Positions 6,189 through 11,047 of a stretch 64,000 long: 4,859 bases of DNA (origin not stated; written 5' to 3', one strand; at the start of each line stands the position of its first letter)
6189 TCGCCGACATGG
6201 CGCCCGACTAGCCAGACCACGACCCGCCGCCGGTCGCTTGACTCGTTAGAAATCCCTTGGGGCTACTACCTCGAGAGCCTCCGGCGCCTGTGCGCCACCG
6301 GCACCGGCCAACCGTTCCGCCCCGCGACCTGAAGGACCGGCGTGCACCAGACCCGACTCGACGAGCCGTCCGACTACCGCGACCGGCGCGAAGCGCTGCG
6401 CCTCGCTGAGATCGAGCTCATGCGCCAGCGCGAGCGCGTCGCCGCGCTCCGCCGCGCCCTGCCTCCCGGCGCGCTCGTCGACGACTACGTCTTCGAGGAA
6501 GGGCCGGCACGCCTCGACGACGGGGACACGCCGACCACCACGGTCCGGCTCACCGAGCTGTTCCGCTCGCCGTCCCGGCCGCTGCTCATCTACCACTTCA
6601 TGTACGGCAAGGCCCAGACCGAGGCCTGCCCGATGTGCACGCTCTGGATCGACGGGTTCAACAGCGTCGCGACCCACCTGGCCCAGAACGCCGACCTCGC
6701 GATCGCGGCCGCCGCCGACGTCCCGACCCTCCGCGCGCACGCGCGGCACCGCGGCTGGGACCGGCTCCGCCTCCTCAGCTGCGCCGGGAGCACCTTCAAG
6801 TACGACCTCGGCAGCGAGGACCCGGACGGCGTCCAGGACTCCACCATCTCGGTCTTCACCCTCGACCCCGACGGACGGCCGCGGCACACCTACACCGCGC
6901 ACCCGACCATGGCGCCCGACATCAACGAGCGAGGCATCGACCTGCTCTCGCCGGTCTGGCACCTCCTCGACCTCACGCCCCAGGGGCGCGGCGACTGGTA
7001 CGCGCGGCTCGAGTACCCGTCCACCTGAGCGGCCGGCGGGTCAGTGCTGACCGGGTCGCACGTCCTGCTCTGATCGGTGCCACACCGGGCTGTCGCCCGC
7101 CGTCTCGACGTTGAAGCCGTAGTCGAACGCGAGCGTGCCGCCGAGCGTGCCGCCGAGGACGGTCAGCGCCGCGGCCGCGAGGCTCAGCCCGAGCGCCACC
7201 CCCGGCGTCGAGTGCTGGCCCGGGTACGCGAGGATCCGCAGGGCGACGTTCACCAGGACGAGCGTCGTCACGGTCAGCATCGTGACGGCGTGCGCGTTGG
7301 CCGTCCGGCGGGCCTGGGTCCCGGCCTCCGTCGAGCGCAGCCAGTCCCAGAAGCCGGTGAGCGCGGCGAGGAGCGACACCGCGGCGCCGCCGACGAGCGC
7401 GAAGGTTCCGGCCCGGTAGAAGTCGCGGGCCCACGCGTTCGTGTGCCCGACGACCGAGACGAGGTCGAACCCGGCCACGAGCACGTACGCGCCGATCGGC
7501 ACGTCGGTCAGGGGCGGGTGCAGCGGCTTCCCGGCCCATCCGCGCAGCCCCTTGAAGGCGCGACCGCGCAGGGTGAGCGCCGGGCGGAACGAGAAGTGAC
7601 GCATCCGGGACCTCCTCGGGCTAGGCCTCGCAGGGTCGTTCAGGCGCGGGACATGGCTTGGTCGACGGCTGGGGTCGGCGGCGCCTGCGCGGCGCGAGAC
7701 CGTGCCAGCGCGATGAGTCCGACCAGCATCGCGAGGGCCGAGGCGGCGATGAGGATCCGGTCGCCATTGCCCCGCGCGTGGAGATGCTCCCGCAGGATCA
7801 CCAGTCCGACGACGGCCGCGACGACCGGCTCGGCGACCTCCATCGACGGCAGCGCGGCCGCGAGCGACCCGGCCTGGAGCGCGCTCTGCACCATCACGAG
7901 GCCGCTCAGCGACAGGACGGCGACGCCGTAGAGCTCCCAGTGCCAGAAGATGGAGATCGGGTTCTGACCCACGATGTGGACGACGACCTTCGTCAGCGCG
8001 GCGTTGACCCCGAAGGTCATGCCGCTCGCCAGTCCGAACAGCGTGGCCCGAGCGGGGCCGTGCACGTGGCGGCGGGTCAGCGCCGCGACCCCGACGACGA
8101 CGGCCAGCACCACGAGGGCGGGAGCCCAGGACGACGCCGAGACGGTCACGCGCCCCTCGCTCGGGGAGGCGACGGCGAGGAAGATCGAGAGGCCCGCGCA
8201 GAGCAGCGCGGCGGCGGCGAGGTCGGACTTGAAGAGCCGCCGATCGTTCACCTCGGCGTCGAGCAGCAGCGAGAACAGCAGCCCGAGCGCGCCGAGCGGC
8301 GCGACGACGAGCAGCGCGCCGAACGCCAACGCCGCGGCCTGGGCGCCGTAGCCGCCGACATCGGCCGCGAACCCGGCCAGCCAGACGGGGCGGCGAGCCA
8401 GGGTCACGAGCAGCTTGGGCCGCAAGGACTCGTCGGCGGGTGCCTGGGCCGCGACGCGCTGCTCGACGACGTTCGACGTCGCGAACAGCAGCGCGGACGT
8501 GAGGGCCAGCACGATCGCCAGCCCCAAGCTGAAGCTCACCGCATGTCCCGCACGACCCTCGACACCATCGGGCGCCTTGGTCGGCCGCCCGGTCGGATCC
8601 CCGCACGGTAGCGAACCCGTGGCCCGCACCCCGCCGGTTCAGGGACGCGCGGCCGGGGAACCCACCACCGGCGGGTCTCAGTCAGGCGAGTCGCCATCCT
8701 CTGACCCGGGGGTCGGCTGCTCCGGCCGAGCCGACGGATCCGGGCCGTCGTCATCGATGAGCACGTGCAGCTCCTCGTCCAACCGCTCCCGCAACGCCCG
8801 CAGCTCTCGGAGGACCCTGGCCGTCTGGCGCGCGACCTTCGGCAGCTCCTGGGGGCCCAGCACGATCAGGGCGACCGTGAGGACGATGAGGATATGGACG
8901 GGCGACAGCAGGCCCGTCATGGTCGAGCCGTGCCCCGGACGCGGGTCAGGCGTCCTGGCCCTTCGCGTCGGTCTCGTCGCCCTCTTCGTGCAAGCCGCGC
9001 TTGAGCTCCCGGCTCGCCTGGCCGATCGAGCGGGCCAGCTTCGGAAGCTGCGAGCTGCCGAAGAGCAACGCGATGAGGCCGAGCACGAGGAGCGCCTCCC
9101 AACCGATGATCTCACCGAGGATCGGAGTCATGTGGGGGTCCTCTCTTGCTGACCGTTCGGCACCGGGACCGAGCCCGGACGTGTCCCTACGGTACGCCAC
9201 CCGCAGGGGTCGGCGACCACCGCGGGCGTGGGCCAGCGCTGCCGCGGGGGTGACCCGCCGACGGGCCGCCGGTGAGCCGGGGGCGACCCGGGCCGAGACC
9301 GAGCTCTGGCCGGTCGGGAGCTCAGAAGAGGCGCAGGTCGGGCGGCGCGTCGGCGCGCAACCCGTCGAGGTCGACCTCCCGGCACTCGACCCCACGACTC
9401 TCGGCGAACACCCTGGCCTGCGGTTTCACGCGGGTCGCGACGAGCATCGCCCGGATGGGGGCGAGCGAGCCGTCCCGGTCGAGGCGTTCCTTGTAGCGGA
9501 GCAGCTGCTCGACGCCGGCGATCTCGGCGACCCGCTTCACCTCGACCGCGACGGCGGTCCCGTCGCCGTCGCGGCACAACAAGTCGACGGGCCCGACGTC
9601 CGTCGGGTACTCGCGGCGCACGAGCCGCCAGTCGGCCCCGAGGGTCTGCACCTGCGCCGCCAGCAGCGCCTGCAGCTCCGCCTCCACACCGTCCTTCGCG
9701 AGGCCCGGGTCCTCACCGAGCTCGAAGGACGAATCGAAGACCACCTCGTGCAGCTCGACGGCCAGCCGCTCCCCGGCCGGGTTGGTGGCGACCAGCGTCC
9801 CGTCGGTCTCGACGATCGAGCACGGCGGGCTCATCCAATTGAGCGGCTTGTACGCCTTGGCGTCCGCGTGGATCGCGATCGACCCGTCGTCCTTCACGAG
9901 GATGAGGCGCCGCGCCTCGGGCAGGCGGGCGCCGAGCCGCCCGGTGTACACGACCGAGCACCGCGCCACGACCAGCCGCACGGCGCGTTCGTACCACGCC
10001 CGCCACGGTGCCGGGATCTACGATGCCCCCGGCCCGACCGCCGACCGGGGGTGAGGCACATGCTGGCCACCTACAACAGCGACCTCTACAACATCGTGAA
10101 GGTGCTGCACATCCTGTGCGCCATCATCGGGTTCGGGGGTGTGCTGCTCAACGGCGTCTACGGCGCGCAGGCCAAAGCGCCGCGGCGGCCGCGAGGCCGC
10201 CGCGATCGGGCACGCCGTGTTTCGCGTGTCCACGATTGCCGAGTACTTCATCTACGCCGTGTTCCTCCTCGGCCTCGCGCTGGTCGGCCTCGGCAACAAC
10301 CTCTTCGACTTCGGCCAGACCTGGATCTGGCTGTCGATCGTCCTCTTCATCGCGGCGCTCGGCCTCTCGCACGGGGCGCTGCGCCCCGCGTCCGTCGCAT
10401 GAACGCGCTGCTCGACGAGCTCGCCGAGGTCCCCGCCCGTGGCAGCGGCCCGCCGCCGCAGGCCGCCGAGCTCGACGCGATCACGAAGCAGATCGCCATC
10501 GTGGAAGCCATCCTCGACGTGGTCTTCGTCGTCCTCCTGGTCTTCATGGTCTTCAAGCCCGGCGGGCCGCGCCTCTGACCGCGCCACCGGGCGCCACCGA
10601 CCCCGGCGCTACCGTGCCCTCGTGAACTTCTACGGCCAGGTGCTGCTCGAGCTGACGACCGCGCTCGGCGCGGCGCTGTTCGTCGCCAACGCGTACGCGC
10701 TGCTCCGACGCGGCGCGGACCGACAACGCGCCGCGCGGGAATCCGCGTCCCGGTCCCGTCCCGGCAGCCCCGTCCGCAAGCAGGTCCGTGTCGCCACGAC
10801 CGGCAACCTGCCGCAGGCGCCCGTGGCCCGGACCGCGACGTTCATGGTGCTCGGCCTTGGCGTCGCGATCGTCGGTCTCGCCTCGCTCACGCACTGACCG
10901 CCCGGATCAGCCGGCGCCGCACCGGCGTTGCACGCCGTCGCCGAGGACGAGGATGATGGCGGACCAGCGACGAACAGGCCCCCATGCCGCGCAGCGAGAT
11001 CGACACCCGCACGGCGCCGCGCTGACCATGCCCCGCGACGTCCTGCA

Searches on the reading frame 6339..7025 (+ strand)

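Call 62: search_protein_families(library=pfam, proteins=[window:6339-7025:+])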
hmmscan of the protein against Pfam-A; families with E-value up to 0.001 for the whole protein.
window:6339-7025:+ (229 aa): 1 family
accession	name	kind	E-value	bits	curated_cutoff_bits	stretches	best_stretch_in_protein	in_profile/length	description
PF05988.18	DUF899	-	5e-39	134.6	27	1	6-219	5-210/224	Bacterial protein of unknown function (DUF899)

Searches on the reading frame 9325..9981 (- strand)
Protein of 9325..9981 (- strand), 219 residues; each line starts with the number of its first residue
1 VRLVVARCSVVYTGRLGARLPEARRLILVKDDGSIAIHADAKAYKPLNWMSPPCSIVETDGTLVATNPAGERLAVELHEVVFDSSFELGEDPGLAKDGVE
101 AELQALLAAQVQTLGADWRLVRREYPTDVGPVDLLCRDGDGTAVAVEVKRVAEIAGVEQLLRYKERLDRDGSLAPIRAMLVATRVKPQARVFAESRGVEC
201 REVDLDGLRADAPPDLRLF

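Call 56: find_encoding_contigs(protein=window:9325-9981:-, flank=5000, max_places=10)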
Protein seq(219 aa) (219 aa): no gene with exactly this product is on record in the collection.

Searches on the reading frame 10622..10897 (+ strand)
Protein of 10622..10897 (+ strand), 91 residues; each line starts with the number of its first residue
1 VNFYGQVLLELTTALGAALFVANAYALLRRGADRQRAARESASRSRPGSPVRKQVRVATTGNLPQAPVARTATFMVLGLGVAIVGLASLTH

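Call 30: find_encoding_contigs(protein=window:10622-10897:+, flank=10000, max_places=10)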
Protein window:10622-10897:+ (91 aa): no gene with exactly this product is on record in the collection.

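Call 31: find_encoding_contigs(protein=window:10622-10894:+, flank=10000, max_places=10)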
Protein seq(91 aa) (91 aa): no gene with exactly this product is on record in the collection.
